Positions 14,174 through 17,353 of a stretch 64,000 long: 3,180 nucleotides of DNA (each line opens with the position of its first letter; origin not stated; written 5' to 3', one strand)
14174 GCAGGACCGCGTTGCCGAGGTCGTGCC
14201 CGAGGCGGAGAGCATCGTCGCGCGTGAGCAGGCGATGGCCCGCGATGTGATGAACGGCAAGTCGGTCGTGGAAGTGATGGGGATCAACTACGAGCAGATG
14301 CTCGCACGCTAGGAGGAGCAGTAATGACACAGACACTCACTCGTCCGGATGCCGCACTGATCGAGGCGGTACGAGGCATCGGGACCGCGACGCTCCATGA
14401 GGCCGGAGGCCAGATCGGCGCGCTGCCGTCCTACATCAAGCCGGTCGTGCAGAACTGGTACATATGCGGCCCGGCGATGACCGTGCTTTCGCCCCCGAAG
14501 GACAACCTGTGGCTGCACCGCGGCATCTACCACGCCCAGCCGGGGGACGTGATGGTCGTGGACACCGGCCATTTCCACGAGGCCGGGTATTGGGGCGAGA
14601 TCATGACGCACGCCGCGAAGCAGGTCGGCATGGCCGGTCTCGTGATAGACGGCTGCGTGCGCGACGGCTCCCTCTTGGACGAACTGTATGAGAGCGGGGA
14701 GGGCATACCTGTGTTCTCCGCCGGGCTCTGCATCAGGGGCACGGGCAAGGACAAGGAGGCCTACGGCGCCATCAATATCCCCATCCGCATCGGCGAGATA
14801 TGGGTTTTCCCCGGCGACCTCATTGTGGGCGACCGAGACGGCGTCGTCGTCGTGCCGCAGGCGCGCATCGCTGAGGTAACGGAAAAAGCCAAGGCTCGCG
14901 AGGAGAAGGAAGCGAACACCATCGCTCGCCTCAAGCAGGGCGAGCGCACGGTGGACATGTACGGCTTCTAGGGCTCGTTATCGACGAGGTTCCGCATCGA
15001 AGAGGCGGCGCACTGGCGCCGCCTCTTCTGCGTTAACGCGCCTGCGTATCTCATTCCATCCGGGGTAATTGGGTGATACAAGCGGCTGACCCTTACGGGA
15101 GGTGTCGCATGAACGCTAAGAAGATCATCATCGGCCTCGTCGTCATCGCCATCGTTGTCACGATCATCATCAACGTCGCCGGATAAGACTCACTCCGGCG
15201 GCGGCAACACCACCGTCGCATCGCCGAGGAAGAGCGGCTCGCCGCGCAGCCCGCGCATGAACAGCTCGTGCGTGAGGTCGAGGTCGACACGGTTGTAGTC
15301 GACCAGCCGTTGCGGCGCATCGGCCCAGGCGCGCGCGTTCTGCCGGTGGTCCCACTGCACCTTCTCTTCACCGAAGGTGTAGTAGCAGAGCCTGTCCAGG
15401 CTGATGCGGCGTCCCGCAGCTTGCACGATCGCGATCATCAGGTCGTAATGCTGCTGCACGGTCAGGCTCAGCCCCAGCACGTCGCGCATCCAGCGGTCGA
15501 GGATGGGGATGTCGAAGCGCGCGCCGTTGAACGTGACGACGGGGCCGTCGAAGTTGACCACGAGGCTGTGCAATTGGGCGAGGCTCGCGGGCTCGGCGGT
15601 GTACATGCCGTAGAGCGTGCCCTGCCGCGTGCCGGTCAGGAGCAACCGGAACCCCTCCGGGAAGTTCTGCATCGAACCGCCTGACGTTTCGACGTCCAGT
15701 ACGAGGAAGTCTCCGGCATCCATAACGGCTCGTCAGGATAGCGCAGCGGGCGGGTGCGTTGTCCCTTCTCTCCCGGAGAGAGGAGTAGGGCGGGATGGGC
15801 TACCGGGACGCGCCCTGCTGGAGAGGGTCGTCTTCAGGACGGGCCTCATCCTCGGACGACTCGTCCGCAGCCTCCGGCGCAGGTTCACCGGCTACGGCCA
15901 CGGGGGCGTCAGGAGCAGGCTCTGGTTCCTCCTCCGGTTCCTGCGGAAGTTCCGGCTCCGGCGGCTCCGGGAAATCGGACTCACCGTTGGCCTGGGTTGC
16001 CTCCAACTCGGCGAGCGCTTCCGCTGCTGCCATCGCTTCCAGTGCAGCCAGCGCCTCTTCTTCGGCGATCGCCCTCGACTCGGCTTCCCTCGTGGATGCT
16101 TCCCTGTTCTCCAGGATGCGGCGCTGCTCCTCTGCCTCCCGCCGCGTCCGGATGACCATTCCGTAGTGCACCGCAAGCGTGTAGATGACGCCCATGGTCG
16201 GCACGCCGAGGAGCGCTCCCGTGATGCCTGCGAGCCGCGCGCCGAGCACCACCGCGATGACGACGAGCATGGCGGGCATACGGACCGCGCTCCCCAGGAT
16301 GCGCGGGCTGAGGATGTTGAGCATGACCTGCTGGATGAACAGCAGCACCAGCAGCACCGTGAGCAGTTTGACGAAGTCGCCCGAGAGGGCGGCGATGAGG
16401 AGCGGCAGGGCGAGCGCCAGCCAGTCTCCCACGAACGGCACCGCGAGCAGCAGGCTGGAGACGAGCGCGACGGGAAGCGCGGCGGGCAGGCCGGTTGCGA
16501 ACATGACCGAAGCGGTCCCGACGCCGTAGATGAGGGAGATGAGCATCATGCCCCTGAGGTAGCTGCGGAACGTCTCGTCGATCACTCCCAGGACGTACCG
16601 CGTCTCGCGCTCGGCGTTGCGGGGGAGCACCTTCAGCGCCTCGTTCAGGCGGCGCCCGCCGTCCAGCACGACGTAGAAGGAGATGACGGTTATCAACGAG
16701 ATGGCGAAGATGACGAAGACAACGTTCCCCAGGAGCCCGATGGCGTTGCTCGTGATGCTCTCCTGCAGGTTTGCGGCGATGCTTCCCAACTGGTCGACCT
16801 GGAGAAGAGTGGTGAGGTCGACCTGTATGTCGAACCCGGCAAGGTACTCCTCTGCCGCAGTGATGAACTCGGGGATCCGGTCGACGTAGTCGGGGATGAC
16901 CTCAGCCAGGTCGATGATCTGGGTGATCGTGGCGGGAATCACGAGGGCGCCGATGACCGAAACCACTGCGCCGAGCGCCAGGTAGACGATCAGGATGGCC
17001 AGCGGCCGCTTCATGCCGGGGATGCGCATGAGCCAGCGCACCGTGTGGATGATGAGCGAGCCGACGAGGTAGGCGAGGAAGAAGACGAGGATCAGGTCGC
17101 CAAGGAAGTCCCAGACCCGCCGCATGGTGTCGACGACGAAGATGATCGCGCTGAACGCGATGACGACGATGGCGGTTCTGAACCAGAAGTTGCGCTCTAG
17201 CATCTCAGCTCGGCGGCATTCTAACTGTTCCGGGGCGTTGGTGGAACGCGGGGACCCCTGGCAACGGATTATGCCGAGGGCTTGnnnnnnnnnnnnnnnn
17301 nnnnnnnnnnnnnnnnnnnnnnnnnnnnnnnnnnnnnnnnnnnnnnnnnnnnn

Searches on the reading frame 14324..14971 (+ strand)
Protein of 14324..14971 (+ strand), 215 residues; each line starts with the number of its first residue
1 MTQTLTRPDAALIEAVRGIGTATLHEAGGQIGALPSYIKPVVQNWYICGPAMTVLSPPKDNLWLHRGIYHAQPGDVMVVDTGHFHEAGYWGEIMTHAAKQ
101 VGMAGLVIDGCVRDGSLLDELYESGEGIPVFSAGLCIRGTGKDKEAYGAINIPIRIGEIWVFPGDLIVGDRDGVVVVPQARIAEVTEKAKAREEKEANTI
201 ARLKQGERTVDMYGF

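Call 29: search_protein_families(library=pfam, proteins=[window:14324-14971:+], max_evalue=0.00001)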
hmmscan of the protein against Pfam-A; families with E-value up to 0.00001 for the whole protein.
window:14324-14971:+ (215 aa): 1 family
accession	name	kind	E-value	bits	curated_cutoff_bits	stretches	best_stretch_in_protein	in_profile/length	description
PF03737.21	RraA-like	-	4.5e-39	134.5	24.5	1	23-176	3-152/152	Aldolase/RraA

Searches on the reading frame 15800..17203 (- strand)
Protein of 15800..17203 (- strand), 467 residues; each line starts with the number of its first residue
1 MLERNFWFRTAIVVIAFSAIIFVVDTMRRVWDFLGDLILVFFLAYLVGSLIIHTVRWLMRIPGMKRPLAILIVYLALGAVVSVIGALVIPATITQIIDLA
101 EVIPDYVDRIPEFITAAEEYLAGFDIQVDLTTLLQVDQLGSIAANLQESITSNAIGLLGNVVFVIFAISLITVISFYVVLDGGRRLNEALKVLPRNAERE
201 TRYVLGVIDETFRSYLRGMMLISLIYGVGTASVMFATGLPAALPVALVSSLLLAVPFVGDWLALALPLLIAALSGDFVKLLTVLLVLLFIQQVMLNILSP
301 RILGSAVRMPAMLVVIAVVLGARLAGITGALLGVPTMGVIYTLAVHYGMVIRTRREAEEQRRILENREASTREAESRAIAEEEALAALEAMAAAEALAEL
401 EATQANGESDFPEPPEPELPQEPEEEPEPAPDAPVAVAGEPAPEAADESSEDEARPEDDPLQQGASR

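Call 29: search_protein_families(library=pfam, proteins=[window:15800-17203:-], max_evalue=0.00001)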
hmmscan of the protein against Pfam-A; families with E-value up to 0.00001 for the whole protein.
window:15800-17203:- (467 aa): 1 family
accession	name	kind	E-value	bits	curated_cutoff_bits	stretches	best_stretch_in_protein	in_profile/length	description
PF01594.21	AI-2E_transport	-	3.9e-51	174.6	34.3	1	27-343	11-322/327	AI-2E family transporter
